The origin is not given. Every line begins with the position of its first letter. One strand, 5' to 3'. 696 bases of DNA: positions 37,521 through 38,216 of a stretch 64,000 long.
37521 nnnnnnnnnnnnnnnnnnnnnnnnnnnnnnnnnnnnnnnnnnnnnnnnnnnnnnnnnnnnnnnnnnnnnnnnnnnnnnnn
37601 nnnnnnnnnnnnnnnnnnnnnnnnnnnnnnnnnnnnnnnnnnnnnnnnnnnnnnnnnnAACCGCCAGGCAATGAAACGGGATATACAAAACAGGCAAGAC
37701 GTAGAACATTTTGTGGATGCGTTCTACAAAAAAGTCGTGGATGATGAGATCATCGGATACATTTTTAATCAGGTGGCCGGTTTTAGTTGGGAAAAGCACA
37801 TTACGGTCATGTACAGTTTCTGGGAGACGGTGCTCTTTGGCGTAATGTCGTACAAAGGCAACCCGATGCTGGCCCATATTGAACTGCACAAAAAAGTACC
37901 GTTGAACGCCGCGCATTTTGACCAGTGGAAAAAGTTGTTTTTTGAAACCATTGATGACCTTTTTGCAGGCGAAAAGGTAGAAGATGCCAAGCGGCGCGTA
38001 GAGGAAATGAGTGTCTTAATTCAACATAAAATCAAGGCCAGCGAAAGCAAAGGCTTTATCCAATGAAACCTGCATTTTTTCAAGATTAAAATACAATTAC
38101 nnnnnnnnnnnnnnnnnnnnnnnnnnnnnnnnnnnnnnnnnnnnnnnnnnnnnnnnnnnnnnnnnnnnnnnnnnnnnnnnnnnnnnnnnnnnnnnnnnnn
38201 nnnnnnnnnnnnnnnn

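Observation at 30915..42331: Complete Sec-type (clade II) nos locus with a non-canonical accessory set and two flanking regulators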

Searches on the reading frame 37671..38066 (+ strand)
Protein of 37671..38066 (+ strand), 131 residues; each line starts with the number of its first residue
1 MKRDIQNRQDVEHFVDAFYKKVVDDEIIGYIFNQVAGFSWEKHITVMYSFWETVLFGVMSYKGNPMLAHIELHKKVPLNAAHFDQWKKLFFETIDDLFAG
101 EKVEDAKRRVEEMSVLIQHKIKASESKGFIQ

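Call 3: search_protein_families(library=pfam, proteins=[window:37671-38066:+], max_evalue=0.01)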
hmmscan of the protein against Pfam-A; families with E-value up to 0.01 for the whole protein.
window:37671-38066:+ (131 aa): 1 family
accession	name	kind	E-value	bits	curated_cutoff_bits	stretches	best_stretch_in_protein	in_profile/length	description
PF01152.27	Bac_globin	-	1.2e-08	35.6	21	1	8-113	9-115/121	Bacterial-like globin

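Call 5: search_protein_families(library=ncbifam, proteins=[window:37671-38066:+], max_evalue=0.01)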
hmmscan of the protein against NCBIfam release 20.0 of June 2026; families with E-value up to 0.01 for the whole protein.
window:37671-38066:+ (131 aa): 0 families

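Call 19: search_solved_structures(query=window:37671-38066:+, max_evalue=1, show_alignments=2)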
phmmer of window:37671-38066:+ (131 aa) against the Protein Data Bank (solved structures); distinct sequences matched with E-value up to 1: 14.
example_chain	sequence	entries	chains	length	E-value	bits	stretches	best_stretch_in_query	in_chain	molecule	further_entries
2ig3_A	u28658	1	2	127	1.1e-11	48.4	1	1-103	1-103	Group III truncated haemoglobin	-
1mwb_A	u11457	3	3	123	0.0066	20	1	11-98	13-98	Cyanoglobin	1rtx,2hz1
1s69_A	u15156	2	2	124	0.0067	20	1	11-98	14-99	Cyanoglobin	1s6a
3aq8_A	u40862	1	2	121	0.0068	20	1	13-104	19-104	Group 1 truncated hemoglobin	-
3aq5_A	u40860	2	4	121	0.0069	20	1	13-104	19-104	Group 1 truncated hemoglobin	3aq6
2hz2_A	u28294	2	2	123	0.0071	20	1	11-98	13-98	Cyanoglobin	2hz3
3aq9_A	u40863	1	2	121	0.0095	19.5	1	13-104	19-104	Group 1 truncated hemoglobin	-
1uvx_A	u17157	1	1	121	0.01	19.4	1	6-106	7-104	GLOBIN LI637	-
3aq7_A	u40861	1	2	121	0.025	18.1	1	13-104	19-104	Group 1 truncated hemoglobin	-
1dly_A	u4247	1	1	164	0.026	18.1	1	6-106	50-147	HEMOGLOBIN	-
4xdi_A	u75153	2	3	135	0.032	17.8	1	10-103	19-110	Chlamydomonas reinhardtii THB1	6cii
6td7_A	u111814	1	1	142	0.035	17.7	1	11-104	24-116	THB11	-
6bme_A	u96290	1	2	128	0.043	17.4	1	13-106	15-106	Truncated hemoglobin 4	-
8b6h_EG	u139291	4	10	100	0.36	14.4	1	4-74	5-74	COXTT28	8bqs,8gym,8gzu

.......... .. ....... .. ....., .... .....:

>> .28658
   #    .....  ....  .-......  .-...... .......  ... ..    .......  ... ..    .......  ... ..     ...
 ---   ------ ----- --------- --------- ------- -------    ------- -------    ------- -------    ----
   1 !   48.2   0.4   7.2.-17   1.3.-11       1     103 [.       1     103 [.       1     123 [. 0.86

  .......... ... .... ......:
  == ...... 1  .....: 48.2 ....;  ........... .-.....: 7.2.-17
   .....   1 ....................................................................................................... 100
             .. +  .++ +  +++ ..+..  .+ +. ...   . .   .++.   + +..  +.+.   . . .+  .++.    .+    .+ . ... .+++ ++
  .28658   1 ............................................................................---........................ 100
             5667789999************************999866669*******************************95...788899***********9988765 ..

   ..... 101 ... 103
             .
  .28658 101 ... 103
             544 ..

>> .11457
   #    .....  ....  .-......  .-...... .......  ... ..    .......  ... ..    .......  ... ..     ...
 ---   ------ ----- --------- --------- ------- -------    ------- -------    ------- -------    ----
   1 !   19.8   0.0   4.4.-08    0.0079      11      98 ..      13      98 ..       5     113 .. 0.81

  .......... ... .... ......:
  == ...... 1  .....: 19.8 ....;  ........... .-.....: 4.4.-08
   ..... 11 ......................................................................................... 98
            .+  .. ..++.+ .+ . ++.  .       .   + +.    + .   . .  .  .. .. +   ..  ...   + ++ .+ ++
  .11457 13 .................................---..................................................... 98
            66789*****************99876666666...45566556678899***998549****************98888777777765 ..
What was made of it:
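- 37671..38066 (+): Group III truncated haemoglobin, cytoplasmic. Optional accessory gene. Calls 3, 19.
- On Group III truncated haemoglobin: The residues align in FYKKV, WEKH, LAH and FDQW (call 19).
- Checked: In that alignment the Tyr, two His and Trp of FYKKV, WEKH, LAH and FDQW match (call 19).
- Haem-pocket residues are kept (call 19). Both ORFs are intact, and the globin's haem-pocket residues are kept (call 19).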

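Call 37: find_related_loci(query=window:37671-38066:+, collection=metagenome_contigs, flank=10000)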
Query window:37671-38066:+ (131 aa) in metagenome_contigs; peptide patterns used: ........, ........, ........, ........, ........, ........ (x = any residue, [..] = any of these).
225 stretches matched a pattern; 19 encode a relative of the query (tblastn E <= 1e-3); 19 distinct loci.
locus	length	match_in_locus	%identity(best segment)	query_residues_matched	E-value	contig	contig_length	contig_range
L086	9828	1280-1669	58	2-131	2e-50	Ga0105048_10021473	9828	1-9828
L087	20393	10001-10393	56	1-131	4e-47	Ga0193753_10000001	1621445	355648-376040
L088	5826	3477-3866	53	2-131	1e-45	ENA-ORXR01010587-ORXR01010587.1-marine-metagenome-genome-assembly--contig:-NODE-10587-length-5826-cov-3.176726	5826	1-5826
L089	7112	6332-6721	55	1-130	3e-45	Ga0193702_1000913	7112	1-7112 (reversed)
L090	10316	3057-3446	56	2-131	6e-45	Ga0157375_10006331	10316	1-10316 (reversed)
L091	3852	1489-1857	50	1-123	1e-42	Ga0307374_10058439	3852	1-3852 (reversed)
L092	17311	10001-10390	53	2-131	9e-41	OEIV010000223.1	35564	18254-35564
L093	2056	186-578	50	1-131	3e-40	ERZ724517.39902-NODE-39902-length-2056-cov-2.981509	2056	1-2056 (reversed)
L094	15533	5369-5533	78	77-131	8e-25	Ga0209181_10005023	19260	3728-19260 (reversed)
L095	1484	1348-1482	44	3-47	7e-10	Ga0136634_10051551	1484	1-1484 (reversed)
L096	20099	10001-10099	45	8-40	1e-4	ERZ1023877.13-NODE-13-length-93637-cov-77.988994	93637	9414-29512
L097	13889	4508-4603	47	9-40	1e-4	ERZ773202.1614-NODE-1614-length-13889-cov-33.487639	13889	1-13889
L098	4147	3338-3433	47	9-40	1e-4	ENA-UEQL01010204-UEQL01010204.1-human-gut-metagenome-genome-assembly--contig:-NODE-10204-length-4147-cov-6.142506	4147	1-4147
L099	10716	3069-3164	47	9-40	1e-4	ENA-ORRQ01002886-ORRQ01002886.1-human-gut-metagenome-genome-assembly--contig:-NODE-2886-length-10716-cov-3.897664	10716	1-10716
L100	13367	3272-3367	47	9-40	1e-4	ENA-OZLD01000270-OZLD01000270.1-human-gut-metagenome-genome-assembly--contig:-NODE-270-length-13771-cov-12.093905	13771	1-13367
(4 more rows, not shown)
